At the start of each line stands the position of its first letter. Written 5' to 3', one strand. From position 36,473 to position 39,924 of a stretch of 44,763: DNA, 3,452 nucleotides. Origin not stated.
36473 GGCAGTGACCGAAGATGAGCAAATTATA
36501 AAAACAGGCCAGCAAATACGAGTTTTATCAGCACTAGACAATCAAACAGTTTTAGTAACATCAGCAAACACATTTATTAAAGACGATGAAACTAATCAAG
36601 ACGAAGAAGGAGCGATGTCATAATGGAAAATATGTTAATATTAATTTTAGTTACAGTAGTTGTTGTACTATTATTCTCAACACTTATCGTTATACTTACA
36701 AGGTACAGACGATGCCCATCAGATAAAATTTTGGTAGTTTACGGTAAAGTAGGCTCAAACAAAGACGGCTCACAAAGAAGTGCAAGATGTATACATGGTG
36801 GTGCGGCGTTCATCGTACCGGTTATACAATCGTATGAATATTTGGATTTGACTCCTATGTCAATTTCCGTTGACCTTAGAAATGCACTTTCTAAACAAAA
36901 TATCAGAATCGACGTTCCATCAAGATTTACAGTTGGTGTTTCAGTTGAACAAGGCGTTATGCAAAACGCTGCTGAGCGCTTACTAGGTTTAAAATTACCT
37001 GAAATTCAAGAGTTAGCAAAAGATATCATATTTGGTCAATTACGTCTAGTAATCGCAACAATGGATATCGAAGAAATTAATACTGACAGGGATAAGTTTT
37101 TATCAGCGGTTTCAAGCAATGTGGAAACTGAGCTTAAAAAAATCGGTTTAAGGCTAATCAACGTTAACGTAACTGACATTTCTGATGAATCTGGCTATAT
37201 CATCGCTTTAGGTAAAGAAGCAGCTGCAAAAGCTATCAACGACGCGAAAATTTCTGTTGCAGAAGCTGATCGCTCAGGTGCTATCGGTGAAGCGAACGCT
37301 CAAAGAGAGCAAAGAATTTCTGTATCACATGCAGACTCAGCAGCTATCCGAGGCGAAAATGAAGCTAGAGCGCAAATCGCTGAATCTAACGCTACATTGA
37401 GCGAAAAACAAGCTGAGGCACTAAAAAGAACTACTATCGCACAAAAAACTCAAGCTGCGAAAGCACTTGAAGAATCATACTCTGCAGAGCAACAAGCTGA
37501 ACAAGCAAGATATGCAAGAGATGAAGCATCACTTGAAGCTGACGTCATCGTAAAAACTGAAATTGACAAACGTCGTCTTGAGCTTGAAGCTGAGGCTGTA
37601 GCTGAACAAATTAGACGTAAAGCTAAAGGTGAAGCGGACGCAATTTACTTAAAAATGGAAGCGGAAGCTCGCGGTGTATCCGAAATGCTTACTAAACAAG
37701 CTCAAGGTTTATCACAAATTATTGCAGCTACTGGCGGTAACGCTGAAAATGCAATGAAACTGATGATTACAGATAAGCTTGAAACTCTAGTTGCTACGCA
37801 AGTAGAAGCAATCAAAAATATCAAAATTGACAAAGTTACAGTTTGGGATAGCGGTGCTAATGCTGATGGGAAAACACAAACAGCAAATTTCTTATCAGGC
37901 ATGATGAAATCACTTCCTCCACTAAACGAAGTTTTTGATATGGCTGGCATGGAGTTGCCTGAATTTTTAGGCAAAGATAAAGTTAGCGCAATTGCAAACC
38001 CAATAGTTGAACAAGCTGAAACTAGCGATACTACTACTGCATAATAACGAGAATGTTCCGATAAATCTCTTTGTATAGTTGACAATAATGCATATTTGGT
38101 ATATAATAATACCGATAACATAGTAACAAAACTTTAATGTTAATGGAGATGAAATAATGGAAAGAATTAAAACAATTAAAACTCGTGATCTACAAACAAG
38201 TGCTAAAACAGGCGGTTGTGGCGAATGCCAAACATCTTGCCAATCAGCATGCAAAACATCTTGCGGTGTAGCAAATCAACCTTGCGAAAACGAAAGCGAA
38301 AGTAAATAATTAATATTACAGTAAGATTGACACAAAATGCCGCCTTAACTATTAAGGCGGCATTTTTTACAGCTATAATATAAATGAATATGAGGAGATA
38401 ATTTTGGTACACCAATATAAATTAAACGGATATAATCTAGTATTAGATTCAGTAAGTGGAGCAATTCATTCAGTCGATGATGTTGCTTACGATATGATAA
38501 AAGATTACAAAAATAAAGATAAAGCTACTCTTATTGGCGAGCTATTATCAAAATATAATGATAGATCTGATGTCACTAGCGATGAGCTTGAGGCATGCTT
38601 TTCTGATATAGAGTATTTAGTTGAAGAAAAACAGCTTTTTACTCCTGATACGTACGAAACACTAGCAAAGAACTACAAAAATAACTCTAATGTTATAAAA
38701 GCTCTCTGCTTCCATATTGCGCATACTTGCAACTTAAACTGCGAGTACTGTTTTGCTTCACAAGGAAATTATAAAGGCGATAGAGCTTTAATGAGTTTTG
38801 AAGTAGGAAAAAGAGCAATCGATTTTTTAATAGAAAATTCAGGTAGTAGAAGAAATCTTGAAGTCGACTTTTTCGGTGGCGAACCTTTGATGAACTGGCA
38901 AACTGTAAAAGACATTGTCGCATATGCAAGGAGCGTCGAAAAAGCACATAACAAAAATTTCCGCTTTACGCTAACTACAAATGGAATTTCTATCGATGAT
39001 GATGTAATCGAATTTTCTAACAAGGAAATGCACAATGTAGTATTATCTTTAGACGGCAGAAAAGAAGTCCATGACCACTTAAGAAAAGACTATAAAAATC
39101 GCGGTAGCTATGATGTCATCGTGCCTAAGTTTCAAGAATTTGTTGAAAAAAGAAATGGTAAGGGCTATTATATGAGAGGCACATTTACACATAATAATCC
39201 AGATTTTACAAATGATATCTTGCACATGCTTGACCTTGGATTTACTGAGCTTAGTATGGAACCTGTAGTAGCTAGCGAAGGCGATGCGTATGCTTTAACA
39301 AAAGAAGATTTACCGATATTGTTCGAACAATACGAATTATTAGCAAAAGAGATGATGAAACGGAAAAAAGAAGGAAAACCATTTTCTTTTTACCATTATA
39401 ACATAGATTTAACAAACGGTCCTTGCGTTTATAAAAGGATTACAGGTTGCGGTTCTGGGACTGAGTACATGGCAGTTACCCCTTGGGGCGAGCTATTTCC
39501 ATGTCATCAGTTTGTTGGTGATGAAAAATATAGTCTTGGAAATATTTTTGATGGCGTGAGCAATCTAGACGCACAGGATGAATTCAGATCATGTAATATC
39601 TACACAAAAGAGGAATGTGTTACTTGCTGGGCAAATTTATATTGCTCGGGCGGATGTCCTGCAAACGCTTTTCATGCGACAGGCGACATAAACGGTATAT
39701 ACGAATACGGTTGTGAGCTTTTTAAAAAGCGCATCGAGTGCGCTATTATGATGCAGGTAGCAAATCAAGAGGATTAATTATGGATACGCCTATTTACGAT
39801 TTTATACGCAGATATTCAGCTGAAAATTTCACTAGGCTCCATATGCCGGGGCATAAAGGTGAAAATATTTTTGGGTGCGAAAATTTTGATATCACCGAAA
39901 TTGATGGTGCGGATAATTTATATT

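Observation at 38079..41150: Complete SCIFF ranthipeptide (RiPP) cassette missed by the ORF track: promoter, 50-aa Cys-rich precursor, attenuator, rSAM/SPASM maturase, coupled PLP decarboxylase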

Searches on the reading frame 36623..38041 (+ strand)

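Call 3: search_protein_families(library=ncbifam, proteins=[window:36623-38041:+], max_evalue=0.01)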
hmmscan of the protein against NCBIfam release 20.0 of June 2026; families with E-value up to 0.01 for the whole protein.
window:36623-38041:+ (473 aa): 1 family
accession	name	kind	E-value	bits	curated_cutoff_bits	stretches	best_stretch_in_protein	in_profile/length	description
NF058507.1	FlotScfldFlot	equivalog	1.6e-44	152.8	700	2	10-280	3-277/477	flotillin lipid rafts scaffold protein FloT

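Call 4: search_protein_families(library=pfam, proteins=[window:36623-38041:+], max_evalue=0.01)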
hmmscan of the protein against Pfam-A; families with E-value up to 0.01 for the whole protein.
window:36623-38041:+ (473 aa): 1 family
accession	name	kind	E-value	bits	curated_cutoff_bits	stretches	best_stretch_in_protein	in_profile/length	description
PF01145.31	Band_7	-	1.5e-25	90.7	23.6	1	36-216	8-175/176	SPFH domain / Band 7 family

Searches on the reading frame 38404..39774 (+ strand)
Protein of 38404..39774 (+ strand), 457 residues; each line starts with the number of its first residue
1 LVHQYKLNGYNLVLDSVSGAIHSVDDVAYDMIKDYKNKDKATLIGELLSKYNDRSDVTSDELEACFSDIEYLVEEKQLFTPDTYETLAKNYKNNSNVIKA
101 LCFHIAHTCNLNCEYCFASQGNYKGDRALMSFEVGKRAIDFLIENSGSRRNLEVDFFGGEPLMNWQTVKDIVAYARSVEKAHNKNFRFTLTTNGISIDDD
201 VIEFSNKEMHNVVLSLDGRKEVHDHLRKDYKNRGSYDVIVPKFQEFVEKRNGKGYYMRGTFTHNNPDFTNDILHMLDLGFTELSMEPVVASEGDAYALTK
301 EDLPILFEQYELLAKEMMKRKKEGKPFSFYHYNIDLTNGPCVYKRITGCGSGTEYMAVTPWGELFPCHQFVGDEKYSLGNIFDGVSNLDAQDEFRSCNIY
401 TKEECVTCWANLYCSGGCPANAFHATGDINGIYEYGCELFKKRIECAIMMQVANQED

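Call 3: search_protein_families(library=ncbifam, proteins=[window:38404-39774:+], max_evalue=0.01)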
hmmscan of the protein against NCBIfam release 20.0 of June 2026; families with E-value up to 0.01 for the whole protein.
window:38404-39774:+ (457 aa): 74 families (the best 25 are shown)
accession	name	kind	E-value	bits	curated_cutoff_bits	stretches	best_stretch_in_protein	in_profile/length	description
TIGR03974.1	rSAM_six_Cys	equivalog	3.9e-225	747.8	425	1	2-453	1-451/451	thioether cross-link-forming SCIFF peptide maturase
NF040492.1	not_ScfB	exception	2.9e-171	570.3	855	1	2-452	4-449/450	ScfB-related radical SAM/SPASM orphan maturase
NF047865.1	rSAM_PapB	equivalog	3.2e-82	276.4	340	1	98-430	2-328/330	PapB family radical SAM/SPASM ranthipeptide maturase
TIGR03906.1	quino_hemo_SAM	equivalog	7.7e-74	249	453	1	2-449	3-445/467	quinohemoprotein amine dehydrogenase maturation protein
TIGR04064.1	rSAM_nif11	equivalog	7e-72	242.6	518.7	1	58-450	45-432/459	nif11-like peptide radical SAM maturase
TIGR04068.1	rSAM_ocin_clost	equivalog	5e-44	150.9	500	2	2-247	2-233/462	Cys-rich peptide radical SAM maturase CcpM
TIGR04115.1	rSAM_Cxxx_rpt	equivalog_domain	1.9e-35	123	350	1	99-446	2-355/359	radical SAM peptide maturase, CXXX-repeat target family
TIGR03978.1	rSAM_paired_1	equivalog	3.4e-34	118.4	370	1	84-432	67-430/466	His-Xaa-Ser system radical SAM maturase HxsB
TIGR04280.1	geopep_mat_rSAM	hypoth_equivalog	1.4e-32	113.3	400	1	60-451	47-424/428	geopeptide radical SAM maturase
TIGR03942.1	sulfatase_rSAM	equivalog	5.9e-30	104.5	349.45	1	106-441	8-347/363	anaerobic sulfatase maturase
NF041298.1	rSAM_mat_DynA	equivalog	6.2e-30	104.4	450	1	106-441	8-343/356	dynobactin maturation radical SAM/SPASM protein DynA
TIGR04463.1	rSAM_vs_C_rich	equivalog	1.5e-29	103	525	1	71-453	50-429/438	TIGR04463 family radical SAM/SPASM RiPP maturase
TIGR04163.1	rSAM_cobopep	equivalog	2.9e-28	98.8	375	1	99-454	64-422/428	peptide-modifying radical SAM enzyme CbpB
NF038107.1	rSAM_NF038107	equivalog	1.5e-26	93.2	600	1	56-431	44-413/444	Cys-every-fifth radical SAM/SPASM peptide maturase CefB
NF035951.1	rSAM_RumMC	equivalog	1.8e-26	92.9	720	1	12-287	27-300/510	RumMC family radical SAM sactipeptide maturase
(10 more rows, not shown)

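Call 4: search_protein_families(library=pfam, proteins=[window:38404-39774:+], max_evalue=0.01)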
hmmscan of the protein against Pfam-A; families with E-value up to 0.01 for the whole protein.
window:38404-39774:+ (457 aa): 3 families
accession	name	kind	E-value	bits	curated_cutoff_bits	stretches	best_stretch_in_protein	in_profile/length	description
PF04055.27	Radical_SAM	-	2e-14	54.6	29.5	1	106-240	4-130/166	Radical SAM superfamily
PF13353.11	Fer4_12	-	1.3e-10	42.2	22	1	102-236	8-132/137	4Fe-4S single cluster domain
PF13186.11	SPASM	-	0.0003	21.4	21.5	1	349-409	1-67/67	Iron-sulfur cluster-binding domain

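Call 11: find_encoding_contigs(protein=window:38404-39774:+, flank=6000, max_places=6)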
Protein window:38404-39774:+ (457 aa): no gene with exactly this product is on record in the collection.

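Call 12: find_related_loci(query=window:38404-39774:+, collection=genome_contigs, flank=5000)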
Query window:38404-39774:+ (457 aa) in genome_contigs; peptide patterns used: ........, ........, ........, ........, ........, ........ (x = any residue, [..] = any of these).
202 stretches matched a pattern; 33 encode a relative of the query (tblastn E <= 1e-3); 33 distinct loci.
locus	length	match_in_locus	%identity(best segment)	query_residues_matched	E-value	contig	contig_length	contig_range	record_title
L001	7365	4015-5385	73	1-457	0e+0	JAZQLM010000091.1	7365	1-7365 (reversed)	MAG: Clostridia bacterium isolate T1900044609_TS20190075.MAGScoT_cleanbin_000064 SGB_789_k141_1394511, whole genome shot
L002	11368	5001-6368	72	1-456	0e+0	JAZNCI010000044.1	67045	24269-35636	MAG: Clostridia bacterium isolate T1900044736_TS20190202.MAGScoT_cleanbin_000002 SGB_2021_k141_1302193, whole genome sho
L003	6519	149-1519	72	1-457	0e+0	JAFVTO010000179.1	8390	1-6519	MAG: Clostridia bacterium isolate RGIG5382 Sheep_Colon-3__c709901, whole genome shotgun sequence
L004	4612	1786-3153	71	1-457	0e+0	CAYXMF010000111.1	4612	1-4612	MAG TPA_asm: uncultured Eubacteriales bacterium isolate SRP315200_co2_421 genome assembly, contig: NODE_36157_length_461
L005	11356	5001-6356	69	1-452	0e+0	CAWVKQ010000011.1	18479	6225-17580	MAG: Bacillota bacterium isolate metabat2_coassembly_bwa.740 MAG genome assembly, contig: k87_1512202, whole genome shot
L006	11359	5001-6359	69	1-452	0e+0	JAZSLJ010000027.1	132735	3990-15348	MAG: Acutalibacteraceae bacterium isolate T1900044558_TS20190024.MAGScoT_cleanbin_000019 SGB_333_k141_2661887, whole gen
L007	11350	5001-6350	69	1-453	0e+0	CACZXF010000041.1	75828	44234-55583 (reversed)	MAG: uncultured Clostridiales bacterium isolate RUG13043 genome assembly, contig: RUG13043_asm_41, whole genome shotgun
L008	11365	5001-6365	65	1-455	0e+0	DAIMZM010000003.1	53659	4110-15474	MAG TPA_asm: Bacillota bacterium isolate CTOTU7645 NODE_1223_length_53659_cov_6.712279, whole genome shotgun sequence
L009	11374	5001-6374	67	1-457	0e+0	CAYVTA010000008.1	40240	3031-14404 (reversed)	MAG TPA_asm: uncultured Eubacteriales bacterium isolate SRP315200_co2_253 genome assembly, contig: NODE_454_length_40240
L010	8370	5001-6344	66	1-451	0e+0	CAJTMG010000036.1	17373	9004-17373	MAG TPA_asm: uncultured Oscillibacter sp. isolate MGBC104027 genome assembly, contig: MGBC104027.36, whole genome shotgu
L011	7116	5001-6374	66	1-457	0e+0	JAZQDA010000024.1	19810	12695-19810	MAG: Clostridia bacterium isolate T1900044637_TS20190103.MAGScoT_cleanbin_000028 SGB_1181_k141_1573664, whole genome sho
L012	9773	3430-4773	66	1-453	0e+0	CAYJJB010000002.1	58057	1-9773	MAG TPA_asm: uncultured Eubacteriales bacterium isolate ERP123703_co1_308 genome assembly, contig: NODE_470_length_58057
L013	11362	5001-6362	63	1-453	0e+0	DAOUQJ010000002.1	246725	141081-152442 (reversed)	MAG TPA_asm: Oscillospiraceae bacterium isolate CSMAG_123 CSMAG_123_k141_2128894_length_246725_cov_18.9984, whole genome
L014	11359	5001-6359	62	1-453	0e+0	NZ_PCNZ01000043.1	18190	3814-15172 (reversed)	Bacillus sp. MYb209 MYb209_contig000043, whole genome shotgun sequence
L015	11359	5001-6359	61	1-453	0e+0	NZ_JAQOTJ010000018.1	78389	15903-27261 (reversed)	Bacillus sp. BP-3 st12-3_scaffold18, whole genome shotgun sequence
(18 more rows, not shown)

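Call 22: search_solved_structures(query=window:38404-39774:+, show_alignments=1, max_evalue=1e-10)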
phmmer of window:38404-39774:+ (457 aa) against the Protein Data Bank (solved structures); distinct sequences matched with E-value up to 1e-10: 2.
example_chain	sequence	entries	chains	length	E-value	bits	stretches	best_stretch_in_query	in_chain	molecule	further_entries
5wgg_A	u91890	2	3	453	2e-168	564.2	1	1-451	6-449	Radical SAM domain protein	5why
8vpo_A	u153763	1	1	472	4.3e-12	48.9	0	14-267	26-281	Radical SAM core domain-containing protein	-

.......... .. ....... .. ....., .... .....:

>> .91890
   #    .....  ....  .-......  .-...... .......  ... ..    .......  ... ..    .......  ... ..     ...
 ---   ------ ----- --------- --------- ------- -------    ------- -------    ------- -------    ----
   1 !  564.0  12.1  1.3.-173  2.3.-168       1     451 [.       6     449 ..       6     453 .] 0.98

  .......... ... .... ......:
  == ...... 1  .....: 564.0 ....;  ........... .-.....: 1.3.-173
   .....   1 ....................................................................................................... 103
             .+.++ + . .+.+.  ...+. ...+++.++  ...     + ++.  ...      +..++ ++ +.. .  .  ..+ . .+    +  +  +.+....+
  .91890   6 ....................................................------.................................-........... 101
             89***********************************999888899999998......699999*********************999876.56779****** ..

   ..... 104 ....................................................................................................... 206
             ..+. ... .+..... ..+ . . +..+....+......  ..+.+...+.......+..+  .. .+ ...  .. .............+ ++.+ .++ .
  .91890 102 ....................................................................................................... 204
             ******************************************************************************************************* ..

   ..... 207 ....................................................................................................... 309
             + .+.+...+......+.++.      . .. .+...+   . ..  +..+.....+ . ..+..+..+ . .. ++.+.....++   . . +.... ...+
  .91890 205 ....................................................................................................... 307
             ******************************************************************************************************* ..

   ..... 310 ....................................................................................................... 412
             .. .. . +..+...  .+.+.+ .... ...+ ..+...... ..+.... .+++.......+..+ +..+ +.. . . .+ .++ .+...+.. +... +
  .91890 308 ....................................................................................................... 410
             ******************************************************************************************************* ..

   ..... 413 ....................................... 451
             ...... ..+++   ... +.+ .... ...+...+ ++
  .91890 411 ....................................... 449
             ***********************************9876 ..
